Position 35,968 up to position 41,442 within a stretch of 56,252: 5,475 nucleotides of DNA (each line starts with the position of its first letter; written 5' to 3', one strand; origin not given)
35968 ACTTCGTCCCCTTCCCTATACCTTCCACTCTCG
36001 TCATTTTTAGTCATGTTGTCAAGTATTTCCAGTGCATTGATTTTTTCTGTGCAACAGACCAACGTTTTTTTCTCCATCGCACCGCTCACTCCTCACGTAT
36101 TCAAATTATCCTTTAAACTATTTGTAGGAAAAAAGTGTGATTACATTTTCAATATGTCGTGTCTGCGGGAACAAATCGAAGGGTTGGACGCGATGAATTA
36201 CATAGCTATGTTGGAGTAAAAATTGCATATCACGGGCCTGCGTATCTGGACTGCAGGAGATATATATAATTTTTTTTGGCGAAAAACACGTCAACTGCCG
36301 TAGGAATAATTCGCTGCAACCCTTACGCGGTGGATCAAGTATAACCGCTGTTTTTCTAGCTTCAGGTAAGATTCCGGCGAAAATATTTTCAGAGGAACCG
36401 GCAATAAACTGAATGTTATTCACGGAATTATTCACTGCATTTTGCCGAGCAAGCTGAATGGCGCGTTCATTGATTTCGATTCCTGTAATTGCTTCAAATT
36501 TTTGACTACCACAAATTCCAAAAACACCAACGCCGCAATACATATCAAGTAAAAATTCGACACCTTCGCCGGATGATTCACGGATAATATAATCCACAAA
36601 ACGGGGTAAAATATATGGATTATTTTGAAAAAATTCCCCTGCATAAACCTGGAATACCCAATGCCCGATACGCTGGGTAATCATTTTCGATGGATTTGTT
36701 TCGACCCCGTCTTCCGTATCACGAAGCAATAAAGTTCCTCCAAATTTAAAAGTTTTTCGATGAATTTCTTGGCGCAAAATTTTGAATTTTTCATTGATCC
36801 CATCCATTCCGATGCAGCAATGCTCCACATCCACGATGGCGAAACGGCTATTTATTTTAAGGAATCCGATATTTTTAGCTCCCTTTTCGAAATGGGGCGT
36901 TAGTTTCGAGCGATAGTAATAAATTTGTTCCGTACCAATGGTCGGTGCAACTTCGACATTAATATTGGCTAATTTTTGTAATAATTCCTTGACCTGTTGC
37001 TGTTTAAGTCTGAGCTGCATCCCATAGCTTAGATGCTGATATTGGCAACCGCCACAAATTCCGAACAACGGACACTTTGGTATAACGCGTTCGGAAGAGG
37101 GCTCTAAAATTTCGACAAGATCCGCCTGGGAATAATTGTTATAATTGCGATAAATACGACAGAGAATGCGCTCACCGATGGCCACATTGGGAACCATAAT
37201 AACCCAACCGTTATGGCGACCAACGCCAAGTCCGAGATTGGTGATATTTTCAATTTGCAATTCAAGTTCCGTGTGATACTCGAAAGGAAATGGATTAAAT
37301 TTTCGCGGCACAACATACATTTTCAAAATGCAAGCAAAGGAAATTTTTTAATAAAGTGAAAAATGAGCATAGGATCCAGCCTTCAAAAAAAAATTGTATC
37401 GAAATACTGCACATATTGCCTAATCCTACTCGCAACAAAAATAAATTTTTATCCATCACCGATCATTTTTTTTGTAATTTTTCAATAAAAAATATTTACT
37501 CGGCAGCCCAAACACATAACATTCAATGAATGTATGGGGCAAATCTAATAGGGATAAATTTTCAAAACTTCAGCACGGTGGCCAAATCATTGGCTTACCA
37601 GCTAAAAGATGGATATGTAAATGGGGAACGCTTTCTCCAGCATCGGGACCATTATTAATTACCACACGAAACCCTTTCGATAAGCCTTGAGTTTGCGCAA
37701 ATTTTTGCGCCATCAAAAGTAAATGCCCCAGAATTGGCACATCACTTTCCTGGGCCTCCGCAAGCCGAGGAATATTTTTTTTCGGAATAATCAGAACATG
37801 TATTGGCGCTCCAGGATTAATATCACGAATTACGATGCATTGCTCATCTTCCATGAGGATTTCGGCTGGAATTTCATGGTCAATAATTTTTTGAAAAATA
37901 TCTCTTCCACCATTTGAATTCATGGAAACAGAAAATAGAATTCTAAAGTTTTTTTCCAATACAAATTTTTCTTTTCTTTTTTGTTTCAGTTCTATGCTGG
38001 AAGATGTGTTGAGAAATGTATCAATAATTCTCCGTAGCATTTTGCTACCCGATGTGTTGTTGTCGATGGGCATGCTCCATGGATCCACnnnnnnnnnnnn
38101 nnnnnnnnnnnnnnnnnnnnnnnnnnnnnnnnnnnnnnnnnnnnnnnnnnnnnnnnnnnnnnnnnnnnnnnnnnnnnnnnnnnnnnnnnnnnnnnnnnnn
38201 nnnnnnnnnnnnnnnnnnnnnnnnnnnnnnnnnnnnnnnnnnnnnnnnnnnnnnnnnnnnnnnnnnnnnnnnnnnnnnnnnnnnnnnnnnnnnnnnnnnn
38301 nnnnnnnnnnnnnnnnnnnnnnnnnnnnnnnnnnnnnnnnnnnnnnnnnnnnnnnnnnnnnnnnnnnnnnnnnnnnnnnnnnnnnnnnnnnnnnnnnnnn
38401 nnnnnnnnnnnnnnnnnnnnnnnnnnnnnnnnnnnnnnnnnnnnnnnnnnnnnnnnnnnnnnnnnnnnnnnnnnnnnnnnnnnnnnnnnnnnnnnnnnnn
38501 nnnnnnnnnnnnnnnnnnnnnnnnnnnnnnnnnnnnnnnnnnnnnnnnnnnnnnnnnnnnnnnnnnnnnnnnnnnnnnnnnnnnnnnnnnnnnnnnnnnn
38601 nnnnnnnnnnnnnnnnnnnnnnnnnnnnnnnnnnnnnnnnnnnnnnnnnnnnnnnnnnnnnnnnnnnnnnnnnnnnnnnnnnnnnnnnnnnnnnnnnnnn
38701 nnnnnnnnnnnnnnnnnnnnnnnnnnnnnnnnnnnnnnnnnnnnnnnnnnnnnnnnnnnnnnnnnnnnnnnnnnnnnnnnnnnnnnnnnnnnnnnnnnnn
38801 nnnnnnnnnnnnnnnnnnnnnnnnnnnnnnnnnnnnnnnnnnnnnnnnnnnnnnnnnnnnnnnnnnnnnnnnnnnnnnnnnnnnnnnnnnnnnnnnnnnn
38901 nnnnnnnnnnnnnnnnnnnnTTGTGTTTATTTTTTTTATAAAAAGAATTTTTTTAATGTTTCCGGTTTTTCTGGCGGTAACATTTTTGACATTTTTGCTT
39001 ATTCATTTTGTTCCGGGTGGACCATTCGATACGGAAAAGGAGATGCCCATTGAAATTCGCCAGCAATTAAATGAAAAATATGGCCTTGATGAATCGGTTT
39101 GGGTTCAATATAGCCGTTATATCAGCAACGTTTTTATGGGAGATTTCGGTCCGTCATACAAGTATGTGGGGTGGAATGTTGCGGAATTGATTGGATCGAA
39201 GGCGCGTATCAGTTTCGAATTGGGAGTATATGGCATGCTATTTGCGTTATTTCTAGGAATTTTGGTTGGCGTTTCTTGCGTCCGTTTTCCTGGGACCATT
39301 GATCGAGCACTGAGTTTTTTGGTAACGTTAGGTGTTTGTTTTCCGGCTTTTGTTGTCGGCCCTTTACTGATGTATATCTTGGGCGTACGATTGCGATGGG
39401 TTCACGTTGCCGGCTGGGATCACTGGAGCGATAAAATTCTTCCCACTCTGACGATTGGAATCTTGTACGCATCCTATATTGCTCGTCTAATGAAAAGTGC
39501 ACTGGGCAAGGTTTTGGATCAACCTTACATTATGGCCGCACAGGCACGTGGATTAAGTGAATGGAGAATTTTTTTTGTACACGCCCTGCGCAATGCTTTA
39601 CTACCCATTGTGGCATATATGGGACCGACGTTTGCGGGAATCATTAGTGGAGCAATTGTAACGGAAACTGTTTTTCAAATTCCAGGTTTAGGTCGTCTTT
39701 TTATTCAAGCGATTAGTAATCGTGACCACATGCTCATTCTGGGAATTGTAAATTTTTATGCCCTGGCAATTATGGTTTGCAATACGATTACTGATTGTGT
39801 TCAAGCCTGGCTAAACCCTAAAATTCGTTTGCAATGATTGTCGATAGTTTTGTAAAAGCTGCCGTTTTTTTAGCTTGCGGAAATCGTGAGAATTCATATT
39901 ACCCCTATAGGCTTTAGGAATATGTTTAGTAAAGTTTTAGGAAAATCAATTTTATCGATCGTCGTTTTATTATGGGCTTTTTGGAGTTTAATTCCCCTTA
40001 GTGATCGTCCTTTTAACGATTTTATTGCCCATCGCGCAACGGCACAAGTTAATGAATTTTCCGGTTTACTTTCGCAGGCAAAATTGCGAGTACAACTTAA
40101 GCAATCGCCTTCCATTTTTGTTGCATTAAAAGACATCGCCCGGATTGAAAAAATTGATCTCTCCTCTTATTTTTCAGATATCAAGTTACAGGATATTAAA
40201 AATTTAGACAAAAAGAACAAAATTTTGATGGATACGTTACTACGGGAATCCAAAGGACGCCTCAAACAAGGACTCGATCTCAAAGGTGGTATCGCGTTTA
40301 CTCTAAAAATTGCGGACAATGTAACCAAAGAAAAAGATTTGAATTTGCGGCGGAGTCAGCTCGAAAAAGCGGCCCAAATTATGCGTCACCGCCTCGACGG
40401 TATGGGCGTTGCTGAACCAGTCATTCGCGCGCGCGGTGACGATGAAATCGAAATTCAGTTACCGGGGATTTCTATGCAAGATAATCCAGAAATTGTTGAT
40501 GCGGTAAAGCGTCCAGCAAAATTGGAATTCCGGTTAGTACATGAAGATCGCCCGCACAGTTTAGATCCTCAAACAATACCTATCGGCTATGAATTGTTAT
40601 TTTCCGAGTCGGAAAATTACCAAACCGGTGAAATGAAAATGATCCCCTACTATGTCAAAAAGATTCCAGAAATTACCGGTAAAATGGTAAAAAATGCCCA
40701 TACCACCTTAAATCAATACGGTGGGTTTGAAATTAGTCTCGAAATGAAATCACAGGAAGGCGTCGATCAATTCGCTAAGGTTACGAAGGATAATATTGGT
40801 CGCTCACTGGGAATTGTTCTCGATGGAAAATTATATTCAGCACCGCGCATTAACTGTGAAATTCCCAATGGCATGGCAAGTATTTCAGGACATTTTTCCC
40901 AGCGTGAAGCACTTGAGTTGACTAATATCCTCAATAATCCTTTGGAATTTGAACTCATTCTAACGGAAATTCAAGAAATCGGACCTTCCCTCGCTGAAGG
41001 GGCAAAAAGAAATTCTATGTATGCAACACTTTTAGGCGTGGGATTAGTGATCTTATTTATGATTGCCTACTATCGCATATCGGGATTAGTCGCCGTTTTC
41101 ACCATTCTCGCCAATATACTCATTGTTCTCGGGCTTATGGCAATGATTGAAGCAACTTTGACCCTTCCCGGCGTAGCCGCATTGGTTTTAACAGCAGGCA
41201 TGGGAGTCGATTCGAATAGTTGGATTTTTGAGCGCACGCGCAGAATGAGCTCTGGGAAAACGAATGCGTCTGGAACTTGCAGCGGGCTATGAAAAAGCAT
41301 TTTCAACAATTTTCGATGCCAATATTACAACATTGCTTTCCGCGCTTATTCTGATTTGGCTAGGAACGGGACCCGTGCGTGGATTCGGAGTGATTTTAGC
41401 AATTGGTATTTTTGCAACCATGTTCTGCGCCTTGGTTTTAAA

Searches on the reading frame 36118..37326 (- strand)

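Call 44: search_protein_families(library=pfam, proteins=[window:36118-37326:-], max_evalue=0.00001)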
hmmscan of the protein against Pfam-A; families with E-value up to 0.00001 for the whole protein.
window:36118-37326:- (402 aa): 4 families
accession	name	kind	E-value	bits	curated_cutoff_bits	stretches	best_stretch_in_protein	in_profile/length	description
PF05958.17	tRNA_U5-meth_tr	-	8.6e-22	78.1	23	1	224-398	171-354/357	tRNA (Uracil-5-)-methyltransferase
PF13847.12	Methyltransf_31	-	1.2e-06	28.7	27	1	259-314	7-65/145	Methyltransferase domain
PF05175.20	MTS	-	2.4e-06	27.8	23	1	259-333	35-107/170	Methyltransferase small domain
PF09445.16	Methyltransf_15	-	5.4e-06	26.5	22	0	257-337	2-84/165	RNA cap guanine-N2 methyltransferase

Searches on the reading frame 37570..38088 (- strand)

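Call 44: search_protein_families(library=pfam, proteins=[window:37570-38088:-], max_evalue=0.00001)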
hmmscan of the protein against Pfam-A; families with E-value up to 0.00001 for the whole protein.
window:37570-38088:- (172 aa): 2 families
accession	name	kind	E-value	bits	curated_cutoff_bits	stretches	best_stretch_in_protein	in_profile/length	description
PF01230.28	HIT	-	5.6e-26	91.5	21.5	1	71-166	2-97/98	HIT domain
PF11969.13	DcpS_C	-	8.8e-23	81.4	24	1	63-163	2-101/114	Scavenger mRNA decapping enzyme C-term binding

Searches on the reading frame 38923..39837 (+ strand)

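Call 44: search_protein_families(library=pfam, proteins=[window:38923-39837:+], max_evalue=0.00001)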
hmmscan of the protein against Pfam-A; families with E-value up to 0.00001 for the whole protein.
window:38923-39837:+ (304 aa): 2 families
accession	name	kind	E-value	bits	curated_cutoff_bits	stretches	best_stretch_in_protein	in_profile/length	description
PF00528.27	BPD_transp_1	-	7.9e-40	137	26.4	1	109-302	2-183/184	Binding-protein-dependent transport system inner membrane component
PF19300.4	BPD_transp_1_N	-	1.7e-07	31.9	23.8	1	1-74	1-76/114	Binding-prot-dependent transport system membrane comp, N-term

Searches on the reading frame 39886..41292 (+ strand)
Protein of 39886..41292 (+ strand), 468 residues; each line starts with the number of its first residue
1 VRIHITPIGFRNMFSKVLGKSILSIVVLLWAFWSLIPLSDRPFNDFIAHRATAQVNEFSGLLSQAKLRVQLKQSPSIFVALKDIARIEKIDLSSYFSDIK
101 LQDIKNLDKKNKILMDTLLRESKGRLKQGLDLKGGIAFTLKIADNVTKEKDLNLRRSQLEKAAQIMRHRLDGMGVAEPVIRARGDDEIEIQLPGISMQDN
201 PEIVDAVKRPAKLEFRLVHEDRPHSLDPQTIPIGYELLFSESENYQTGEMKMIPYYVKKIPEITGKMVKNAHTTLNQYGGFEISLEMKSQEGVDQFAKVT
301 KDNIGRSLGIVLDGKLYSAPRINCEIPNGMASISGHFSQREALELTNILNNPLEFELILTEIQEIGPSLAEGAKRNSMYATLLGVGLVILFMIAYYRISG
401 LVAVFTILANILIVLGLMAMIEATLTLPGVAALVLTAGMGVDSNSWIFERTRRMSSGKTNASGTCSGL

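Call 44: search_protein_families(library=pfam, proteins=[window:39886-41292:+], max_evalue=0.00001)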
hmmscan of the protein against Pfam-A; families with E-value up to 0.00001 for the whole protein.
window:39886-41292:+ (468 aa): 3 families
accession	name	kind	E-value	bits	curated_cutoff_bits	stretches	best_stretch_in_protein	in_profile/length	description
PF22599.2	SecDF_P1_head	-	3.7e-23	82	27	1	251-350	9-108/114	SecDF, P1 head subdomain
PF21760.3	SecD_1st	-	2.5e-16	59.3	27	1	160-219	2-59/60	Protein translocase subunit SecDF, P1 domain, N-terminal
PF02355.23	SecD_SecF_C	-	2.3e-08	34.1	20.5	1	359-454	15-111/189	Protein export membrane protein SecD/SecF, C-terminal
